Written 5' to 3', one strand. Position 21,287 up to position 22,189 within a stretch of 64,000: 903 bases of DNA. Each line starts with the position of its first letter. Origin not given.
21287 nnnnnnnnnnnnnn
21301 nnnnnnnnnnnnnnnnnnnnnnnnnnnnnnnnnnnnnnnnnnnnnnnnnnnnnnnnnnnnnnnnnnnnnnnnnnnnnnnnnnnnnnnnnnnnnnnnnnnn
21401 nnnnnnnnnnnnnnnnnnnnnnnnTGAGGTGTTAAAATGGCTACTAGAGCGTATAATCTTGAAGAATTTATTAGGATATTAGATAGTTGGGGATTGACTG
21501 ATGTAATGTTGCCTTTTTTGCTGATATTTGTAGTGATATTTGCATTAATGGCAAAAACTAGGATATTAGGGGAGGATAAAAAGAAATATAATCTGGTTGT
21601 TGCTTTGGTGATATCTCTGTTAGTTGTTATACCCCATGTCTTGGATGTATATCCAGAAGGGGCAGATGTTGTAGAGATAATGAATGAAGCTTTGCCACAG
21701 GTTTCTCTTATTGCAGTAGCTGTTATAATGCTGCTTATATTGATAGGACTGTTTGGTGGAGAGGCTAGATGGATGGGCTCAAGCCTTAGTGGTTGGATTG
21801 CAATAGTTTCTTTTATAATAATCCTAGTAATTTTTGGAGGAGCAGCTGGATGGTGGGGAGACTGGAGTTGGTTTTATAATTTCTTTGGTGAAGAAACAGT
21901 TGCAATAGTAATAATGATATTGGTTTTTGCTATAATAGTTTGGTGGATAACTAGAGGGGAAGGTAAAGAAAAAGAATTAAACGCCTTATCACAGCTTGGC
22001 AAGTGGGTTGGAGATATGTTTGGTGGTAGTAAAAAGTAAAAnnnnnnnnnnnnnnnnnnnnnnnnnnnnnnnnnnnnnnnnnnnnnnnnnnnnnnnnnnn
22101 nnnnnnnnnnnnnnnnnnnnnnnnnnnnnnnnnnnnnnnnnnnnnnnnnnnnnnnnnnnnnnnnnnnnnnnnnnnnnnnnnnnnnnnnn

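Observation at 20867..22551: Tandem triplet of paralogous 4-TM membrane proteins sharing an N-terminal '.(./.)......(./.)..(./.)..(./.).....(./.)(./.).' motif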

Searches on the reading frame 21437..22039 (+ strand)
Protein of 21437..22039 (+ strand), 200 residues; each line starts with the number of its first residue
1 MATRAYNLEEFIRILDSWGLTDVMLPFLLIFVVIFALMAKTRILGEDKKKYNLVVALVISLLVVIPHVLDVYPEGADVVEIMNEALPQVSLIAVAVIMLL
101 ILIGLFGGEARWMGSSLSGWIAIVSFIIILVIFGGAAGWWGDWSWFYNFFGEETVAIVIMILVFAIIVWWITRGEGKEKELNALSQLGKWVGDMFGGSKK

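Call 3: search_protein_families(library=pfam, proteins=[window:21437-22039:+], max_evalue=1)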
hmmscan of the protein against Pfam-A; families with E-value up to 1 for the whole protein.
window:21437-22039:+ (200 aa): 1 family
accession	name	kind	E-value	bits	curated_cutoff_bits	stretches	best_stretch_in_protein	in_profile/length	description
PF09843.14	DUF2070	-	0.00042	19.2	30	1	23-199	44-203/561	Predicted membrane protein (DUF2070)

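Call 4: search_protein_families(library=ncbifam, proteins=[window:21437-22039:+], max_evalue=1)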
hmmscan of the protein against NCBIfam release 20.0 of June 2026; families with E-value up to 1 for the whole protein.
window:21437-22039:+ (200 aa): 3 families
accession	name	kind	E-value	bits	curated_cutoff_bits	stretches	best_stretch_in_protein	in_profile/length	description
NF033891.1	surf_exc_IncI1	exception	0.16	11.4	100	1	23-69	21-66/210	plasmid IncI1-type surface exclusion protein ExcA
TIGR03025.1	EPS_sugtrans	subfamily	0.25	10.5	295.55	1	27-129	8-109/445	exopolysaccharide biosynthesis polyprenyl glycosylphosphotransferase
TIGR03023.1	WcaJ_sugtrans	equivalog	0.27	10.5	410.75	1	22-129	3-109/453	undecaprenyl-phosphate glucose phosphotransferase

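Call 9: find_homologous_proteins(query=window:21437-22036:+, max_evalue=0.001)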
Query window:21437-22036:+ (200 aa): 768 proteins with E <= 0.001 among 1939 candidates; the best 120 are listed.
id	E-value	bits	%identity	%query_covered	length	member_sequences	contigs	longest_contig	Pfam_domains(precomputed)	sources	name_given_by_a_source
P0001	2.3e-121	421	100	100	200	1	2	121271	-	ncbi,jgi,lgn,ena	-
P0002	1.8e-110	386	88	100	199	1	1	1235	-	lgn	-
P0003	6.6e-110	384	87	100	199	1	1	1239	-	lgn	-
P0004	1.0e-109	383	89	100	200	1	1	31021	-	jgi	-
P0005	1.2e-109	383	89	100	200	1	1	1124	-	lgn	-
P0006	1.4e-109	383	87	100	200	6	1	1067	-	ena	-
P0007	6.4e-109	381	89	100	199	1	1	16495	-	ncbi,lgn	-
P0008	1.1e-108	380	89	100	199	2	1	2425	-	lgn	-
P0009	2.8e-108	379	87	100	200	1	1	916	PF01757.29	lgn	-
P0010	3.8e-108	378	86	100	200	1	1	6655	PF01757.29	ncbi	-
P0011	5.9e-108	377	87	100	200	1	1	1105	-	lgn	-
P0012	6.4e-108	377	87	100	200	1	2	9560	PF01757.29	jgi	-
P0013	1.1e-107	377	88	100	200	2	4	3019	-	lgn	-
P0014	1.2e-107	376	88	100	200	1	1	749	-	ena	-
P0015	1.7e-107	376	87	100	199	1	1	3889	-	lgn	-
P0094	1.1e-72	262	59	100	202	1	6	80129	-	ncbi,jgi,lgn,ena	-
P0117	3.1e-67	244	59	96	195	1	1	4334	-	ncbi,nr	ncbi:hypothetical protein D6764_04350 [Candidatus Woesearchaeota archaeon]|nr:MAG: hypothetical prot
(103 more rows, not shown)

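Call 14: find_encoding_contigs(protein=P0094, flank=8000, max_places=3)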
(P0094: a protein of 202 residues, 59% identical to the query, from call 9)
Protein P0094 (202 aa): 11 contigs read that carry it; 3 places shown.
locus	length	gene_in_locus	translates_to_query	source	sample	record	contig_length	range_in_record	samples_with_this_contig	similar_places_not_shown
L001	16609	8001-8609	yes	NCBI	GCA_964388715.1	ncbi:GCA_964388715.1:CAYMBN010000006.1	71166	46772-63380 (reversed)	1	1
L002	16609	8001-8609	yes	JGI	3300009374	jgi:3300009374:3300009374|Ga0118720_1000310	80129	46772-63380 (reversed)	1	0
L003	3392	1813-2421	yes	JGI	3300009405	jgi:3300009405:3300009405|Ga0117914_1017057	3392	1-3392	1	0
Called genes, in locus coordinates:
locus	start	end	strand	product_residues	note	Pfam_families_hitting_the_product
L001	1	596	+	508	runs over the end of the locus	PF01935:DUF87, PF12846:AAA_10 (faint)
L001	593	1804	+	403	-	PF00149:Metallophos, PF12850:Metallophos_2 (weak)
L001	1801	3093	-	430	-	PF01336:tRNA_anti-codon, PF00152:tRNA-synt_2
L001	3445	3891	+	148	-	PF13404:HTH_AsnC-type, PF13412:HTH_24, PF01037:AsnC_trans_reg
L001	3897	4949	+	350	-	PF01702:TGT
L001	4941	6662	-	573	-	PF01336:tRNA_anti-codon, PF00152:tRNA-synt_2, PF02938:GAD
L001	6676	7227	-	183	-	PF01997:Translin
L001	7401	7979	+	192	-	-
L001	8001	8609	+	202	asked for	-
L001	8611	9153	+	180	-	-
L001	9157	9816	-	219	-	-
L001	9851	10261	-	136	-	-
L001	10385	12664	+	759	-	PF00437:T2SSE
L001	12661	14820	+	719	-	-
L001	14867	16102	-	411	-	PF02353:CMAS, PF03848:TehB, PF05175:MTS (weak), PF13489:Methyltransf_23, PF13649:Methyltransf_25, PF13847:Methyltransf_31, PF08241:Methyltransf_11, PF08242:Methyltransf_12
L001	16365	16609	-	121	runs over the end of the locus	PF21473:OB_Ssb-like, PF01336:tRNA_anti-codon (weak)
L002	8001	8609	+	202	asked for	-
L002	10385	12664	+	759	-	PF00437:T2SSE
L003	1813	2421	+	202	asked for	-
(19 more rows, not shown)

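Call 15: find_encoding_contigs(protein=P0117, flank=8000, max_places=2)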
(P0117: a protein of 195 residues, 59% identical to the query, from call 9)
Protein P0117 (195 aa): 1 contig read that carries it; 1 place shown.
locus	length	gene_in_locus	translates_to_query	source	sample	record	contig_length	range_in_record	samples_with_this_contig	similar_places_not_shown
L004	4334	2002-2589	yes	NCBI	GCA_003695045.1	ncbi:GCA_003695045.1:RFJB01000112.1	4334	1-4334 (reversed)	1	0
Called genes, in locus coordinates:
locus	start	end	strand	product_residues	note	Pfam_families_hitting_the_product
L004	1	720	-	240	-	PF26233:NicX, PF02073:Peptidase_M29 (weak)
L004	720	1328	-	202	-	PF01997:Translin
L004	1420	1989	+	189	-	-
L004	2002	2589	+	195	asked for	-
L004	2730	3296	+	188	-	-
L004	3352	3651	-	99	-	-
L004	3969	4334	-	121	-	?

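Call 17: predict_structure(alignment_id=A2)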
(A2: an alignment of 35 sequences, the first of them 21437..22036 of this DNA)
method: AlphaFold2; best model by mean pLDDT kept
length: 200 residues; sequences in the alignment: 35
mean_pLDDT: 69.7   pTM: 0.45
mean pLDDT of the five models: 69.7, 66.4, 59.0, 56.3, 45.3
residues with pLDDT >= 90: 12; 70-90: 85; 50-70: 88; < 50: 15
segments of 3 or more residues with pLDDT < 50: 1-3, 176-180, 196-200
pLDDT, mean of each block of 10 residues (from residue 1): 57 70 85 88 80 91 88 85 79 74 67 55 69 64 57 61 66 52 57 52
secondary structure, 60 per line:
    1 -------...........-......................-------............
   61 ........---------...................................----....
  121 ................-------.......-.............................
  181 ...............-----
elements in order: H8-18 H20-41 H49-68 H78-112 H117-136 H144-150 H152-195

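Call 23: fold_search(model_id=the predicted structure, library=pdb)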
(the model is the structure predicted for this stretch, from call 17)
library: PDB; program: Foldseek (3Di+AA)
matches with E <= 10: 38; with E <= 0.001: 0
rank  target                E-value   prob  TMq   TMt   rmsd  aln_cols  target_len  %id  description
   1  4ysx_G                3.0e+00  0.38  0.21  0.26   7.2        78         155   26  Crystal structure of Mitochondrial rhodoquinol-fumarate reductase from Ascaris suum with the specific inhibitor NN23 (released 2015-08-05)
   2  4ytm_C                3.0e+00  0.35  0.24  0.30   7.8        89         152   22  Crystal structure of Mitochondrial rhodoquinol-fumarate reductase from Ascaris suum with N-biphenyl-3-yl-2-(trifluorom (released 2015-08-05)
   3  8sla_C                3.9e+00  0.07  0.22  0.07  16.8       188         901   13  Cryo-EM structure of the rat TRPM5 channel in trace calcium, trace-2 (released 2024-07-03)
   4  8sla_A                3.9e+00  0.07  0.22  0.07  16.8       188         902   13  Cryo-EM structure of the rat TRPM5 channel in trace calcium, trace-2 (released 2024-07-03)
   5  7cg4_r                4.2e+00  0.06  0.21  0.20  18.7       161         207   12  Cryo-EM structure of the flagellar export apparatus with FliE from Salmonella (released 2021-04-28)
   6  9as5                  4.4e+00  0.03  0.16  0.14  16.5       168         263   17  Local refinement of 5-HT2AR bound to Mescaline in complex with a mini-Gq protein and scFv16 obtained by cryo-electron mi (released 2025-04-02)
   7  4ytm_G                5.0e+00  0.25  0.21  0.27   7.2        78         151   26  Crystal structure of Mitochondrial rhodoquinol-fumarate reductase from Ascaris suum with N-biphenyl-3-yl-2-(trifluorom (released 2015-08-05)
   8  8uh3_D                5.0e+00  0.04  0.20  0.16  14.0       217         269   15  Serotonin 1E receptor (5-HT1eR)-Gi1 Complex bound with Setiptiline (released 2024-05-01)
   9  7ran_A                5.2e+00  0.03  0.15  0.12  25.1       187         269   16  5-HT2AR bound to a novel agonist in complex with a mini-Gq protein and an active-state stabilizing single-chain variab (released 2022-07-06)
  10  9b65_R                5.6e+00  0.06  0.21  0.17  12.4       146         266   14  Biased agonist bound CB1-Gi structure (released 2025-03-05)
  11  5lwe_A                5.9e+00  0.04  0.22  0.17  15.3       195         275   18  Crystal structure of the human CC chemokine receptor type 9 (CCR9) in complex with vercirnon (released 2016-12-07)
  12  8e4n_A                5.9e+00  0.04  0.21  0.08  31.4       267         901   15  The closed C1-state mouse TRPM8 structure in complex with PI(4,5)P2 (released 2022-10-26)
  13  6d7o                  6.2e+00  0.03  0.17  0.08  21.1       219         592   15  Crystal Structure of Rat TRPV6* in complex with 2-Aminoethoxydiphenyl borate (2-APB) (released 2018-07-18)
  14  9bue_R                6.2e+00  0.02  0.17  0.12  15.5       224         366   12  Human calcitonin Receptor in complex with Gs and cagrilintide in the CT-like conformation (repeat) (released 2025-04-16)
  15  6s3l_G                6.6e+00  0.06  0.18  0.31  12.2        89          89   21  Structure of the core of the flagellar export apparatus from Vibrio mimicus, the FliPQR-FlhB complex. (released 2020-03-25)
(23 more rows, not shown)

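Call 37: find_related_loci(query=A2, collection=genome_contigs, flank=8000)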
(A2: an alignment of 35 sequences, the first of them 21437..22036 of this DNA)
Query A2 (200 aa) in genome_contigs; peptide patterns used: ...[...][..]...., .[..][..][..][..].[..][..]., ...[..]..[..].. (x = any residue, [..] = any of these).
286 stretches matched a pattern; 218 encode a relative of the query (tblastn E <= 1e-3); the best 80 are kept; 80 distinct loci.
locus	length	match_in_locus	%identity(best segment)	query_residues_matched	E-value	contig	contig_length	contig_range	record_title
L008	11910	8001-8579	87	3-195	2e-107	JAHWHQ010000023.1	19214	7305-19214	MAG: Candidatus Woesearchaeota archaeon isolate MP5_5_87 k127_16978352, whole genome shotgun sequence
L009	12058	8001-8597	88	1-199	2e-105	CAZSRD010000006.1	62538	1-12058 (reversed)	MAG TPA_asm: uncultured Methanosarcinales archaeon isolate SRP178699_co1_479 genome assembly, contig: NODE_380_length_62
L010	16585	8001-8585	83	1-195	5e-104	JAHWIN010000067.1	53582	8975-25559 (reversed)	MAG: Candidatus Woesearchaeota archaeon isolate YT1_767 k127_55024866, whole genome shotgun sequence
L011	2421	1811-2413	79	1-200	2e-104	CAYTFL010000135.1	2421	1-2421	MAG TPA_asm: Candidatus Woesearchaeota archaeon isolate SRP077602_co6_97 genome assembly, contig: NODE_66763_length_2421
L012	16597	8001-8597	85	1-199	5e-97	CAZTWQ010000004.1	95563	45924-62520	MAG TPA_asm: uncultured Methanosarcinales archaeon isolate binchicken_co28_237 genome assembly, contig: NODE_154_length_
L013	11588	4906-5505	84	1-199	2e-94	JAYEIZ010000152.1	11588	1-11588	MAG: Nanoarchaeota archaeon isolate MAG177 MAG177_152, whole genome shotgun sequence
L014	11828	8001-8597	74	1-199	2e-92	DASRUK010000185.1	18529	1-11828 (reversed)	MAG TPA_asm: Candidatus Nanoarchaeia archaeon isolate SMAG_U8018 k141_2337822, whole genome shotgun sequence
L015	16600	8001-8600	86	1-200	3e-92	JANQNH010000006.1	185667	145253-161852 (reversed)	MAG: Candidatus Nanoarchaeia archaeon isolate PL23a_bin.24 k99_2145679, whole genome shotgun sequence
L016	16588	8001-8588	70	1-195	7e-88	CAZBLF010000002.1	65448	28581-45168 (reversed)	MAG TPA_asm: uncultured Methanosarcinales archaeon isolate binchicken_co48_399 genome assembly, contig: NODE_512_length_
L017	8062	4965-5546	68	1-195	6e-87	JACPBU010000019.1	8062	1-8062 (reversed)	MAG: Candidatus Woesearchaeota archaeon isolate NC_groundwater_265_Ag_S-0.2um_45_7 S5_GD2017_2_S2_scaffold_6991, whole g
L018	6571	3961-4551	72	1-196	2e-81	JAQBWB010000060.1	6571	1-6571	MAG: Nanoarchaeota archaeon isolate casp150-mb.213 NODE_28707_length_6571_cov_0.087917, whole genome shotgun sequence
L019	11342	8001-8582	68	1-195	3e-77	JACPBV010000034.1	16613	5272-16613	MAG: Candidatus Woesearchaeota archaeon isolate NC_groundwater_266_Ag_S-0.2um_46_18 S5_GD2017_2_S2_scaffold_2424, whole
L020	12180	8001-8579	69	1-195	1e-74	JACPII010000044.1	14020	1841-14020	MAG: Candidatus Woesearchaeota archaeon isolate NC_groundwater_436_Ag_B-0.1um_47_15 GD18-4_B1_scaffold_352034, whole gen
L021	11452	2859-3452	60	3-199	4e-73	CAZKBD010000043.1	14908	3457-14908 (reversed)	MAG TPA_asm: uncultured Methanosarcinales archaeon isolate SRP062349_co5_67 genome assembly, contig: NODE_1448_length_14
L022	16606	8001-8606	59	1-199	1e-70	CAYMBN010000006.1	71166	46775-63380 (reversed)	MAG TPA_asm: uncultured Methanosarcinales archaeon isolate SRP077602_co2_87 genome assembly, contig: NODE_542_length_711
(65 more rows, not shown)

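Call 38: search_protein_representatives(alignment_id=A3)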
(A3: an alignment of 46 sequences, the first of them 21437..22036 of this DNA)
Query: 46 sequences, 181 profile positions. Proteins with E-value up to 0.001 (for the whole library): 3110; up to 1e-10: 1650; up to 1e-30: 226. The best 150 are listed.
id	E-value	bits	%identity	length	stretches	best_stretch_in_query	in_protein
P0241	2.9e-59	216.0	-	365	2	5-175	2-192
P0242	5.2e-56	205.4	-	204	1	4-177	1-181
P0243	1.6e-54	200.5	-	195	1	5-179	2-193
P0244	2.4e-52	193.4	-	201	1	3-174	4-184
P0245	1.7e-50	187.4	-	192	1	5-176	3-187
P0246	6.4e-50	185.6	-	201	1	1-176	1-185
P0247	1.4e-49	184.4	-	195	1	1-176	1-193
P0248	2.5e-49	183.6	-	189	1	8-173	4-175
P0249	3.1e-49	183.3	-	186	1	6-179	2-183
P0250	8.2e-49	182.0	-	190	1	4-175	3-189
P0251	8.8e-49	181.8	-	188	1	8-176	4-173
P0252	1.2e-48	181.4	-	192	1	4-175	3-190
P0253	1.5e-48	181.1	-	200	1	10-176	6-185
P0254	3.4e-48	180.0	-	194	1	8-175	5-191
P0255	3.9e-48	179.7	-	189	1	5-172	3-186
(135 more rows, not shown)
